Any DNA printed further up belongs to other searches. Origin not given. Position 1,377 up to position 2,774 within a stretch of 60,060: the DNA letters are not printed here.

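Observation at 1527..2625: Both giants end in a homologous C-terminal domain with a conserved terminal motif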

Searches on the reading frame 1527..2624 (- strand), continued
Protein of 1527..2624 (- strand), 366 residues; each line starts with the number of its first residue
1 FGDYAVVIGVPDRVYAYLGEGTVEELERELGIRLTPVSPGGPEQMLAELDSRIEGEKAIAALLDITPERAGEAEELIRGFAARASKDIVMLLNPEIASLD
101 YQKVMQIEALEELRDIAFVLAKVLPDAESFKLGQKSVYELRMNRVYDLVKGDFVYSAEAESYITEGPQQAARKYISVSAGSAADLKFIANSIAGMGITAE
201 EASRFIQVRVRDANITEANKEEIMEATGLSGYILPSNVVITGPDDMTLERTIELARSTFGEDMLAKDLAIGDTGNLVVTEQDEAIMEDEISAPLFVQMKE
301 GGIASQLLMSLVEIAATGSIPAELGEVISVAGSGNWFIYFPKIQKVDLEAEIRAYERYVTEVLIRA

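Call 55: search_protein_families(library=ncbifam, proteins=[window:1527-2624:-], max_evalue=1)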
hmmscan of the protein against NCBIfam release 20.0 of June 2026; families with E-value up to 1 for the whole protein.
window:1527-2624:- (366 aa): 1 family
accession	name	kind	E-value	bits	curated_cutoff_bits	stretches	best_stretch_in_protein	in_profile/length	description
NF038114.1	rightmost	domain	0.092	13.1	35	1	174-228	13-66/113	PxKF domain-containing protein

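Call 61: find_related_loci(query=A3, collection=genome_contigs, flank=10000)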
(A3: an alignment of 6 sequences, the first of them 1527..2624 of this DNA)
Query A3 (366 aa) in genome_contigs; peptide patterns used: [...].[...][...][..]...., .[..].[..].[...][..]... (x = any residue, [..] = any of these).
68 stretches matched a pattern; 10 encode a relative of the query (tblastn E <= 1e-3); 10 distinct loci.
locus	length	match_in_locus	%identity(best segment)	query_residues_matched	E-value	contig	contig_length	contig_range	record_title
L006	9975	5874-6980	38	4-366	1e-65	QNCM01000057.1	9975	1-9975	MAG: Candidatus Makaraimicrobium thalassicum isolate B134_G9 B134_Guay9_scaffold_08475, whole genome shotgun sequence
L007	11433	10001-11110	34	3-366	2e-58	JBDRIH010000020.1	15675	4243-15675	MAG: Candidatus Omnitrophota bacterium isolate MEGAHIT-group-1.574 k141_4547532, whole genome shotgun sequence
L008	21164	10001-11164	35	3-366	9e-54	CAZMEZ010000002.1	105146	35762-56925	MAG TPA_asm: uncultured Planctomycetia bacterium isolate SRP141376_co1_78 genome assembly, contig: NODE_469_length_10514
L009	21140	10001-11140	36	3-366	2e-52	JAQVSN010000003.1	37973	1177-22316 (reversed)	MAG: Candidatus Omnitrophota bacterium isolate STF1_275 NODE_2173_length_37973_cov_5.560323_Sandtown_F1, whole genome sh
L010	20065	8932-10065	29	3-366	5e-40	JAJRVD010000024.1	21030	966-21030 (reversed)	MAG: Candidatus Omnitrophota bacterium isolate Dive96_bin10.280 k141_1198985, whole genome shotgun sequence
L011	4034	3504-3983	42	3-163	6e-36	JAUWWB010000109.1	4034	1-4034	MAG: Candidatus Omnitrophota bacterium isolate CSMAG_2647 CSMAG_2647_k127_2267163_length_4034_cov_6.0000, whole genome s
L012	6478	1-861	25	96-366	5e-19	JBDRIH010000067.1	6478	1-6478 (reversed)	MAG: Candidatus Omnitrophota bacterium isolate MEGAHIT-group-1.574 k141_409985, whole genome shotgun sequence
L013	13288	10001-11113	25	3-366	7e-15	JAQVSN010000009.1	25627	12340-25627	MAG: Candidatus Omnitrophota bacterium isolate STF1_275 NODE_4384_length_25627_cov_5.267765_Sandtown_F1, whole genome sh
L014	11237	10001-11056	25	31-366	3e-10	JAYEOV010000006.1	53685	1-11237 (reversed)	MAG: Candidatus Omnitrophota bacterium isolate MAG020 MAG020_6, whole genome shotgun sequence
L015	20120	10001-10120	50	325-366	2e-7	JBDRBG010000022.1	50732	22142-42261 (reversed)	MAG: Candidatus Omnitrophota bacterium isolate MEGAHIT-group-1.1043 k141_6265348, whole genome shotgun sequence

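Call 90: search_protein_families(library=pfam, alignment_id=A1, max_evalue=0.1)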
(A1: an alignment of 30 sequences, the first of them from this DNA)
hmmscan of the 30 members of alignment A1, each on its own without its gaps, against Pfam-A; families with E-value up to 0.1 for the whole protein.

A. member 1, seq(366 aa): 0 families

B. families by the number of members that match (of 30 scanned): 15 families
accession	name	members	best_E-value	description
PF10123.14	Mu-like_Pro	1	0.0053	Mu-like prophage I protein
PF22177.2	PBP1_XylR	1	0.0055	XylR N-terminal domain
PF05165.17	GCH_III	1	0.0062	GTP cyclohydrolase III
PF04221.18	RelB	1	0.012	RelB antitoxin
PF00410.24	Ribosomal_S8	1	0.015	Ribosomal protein S8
PF24924.1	DUF7745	1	0.016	Domain of unknown function (DUF7745)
PF09372.15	PRANC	1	0.016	PRANC domain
PF20514.4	ROXA-like_wH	1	0.026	ROXA-like winged helix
PF19698.5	DUF6197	1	0.034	Family of unknown function (DUF6197)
PF02633.19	Creatininase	1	0.07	Creatinine amidohydrolase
PF00709.27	Adenylsucc_synt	1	0.071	Adenylosuccinate synthetase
PF17448.7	YqaH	1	0.093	Uncharacterized YqaH-like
PF05209.18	MinC_N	1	0.097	Septum formation inhibitor MinC, N-terminal domain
PF23309.1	DUF7083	1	0.099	Domain of unknown function (DUF7083)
PF14417.12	MEDS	1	0.099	MEDS: MEthanogen/methylotroph, DcmR Sensory domain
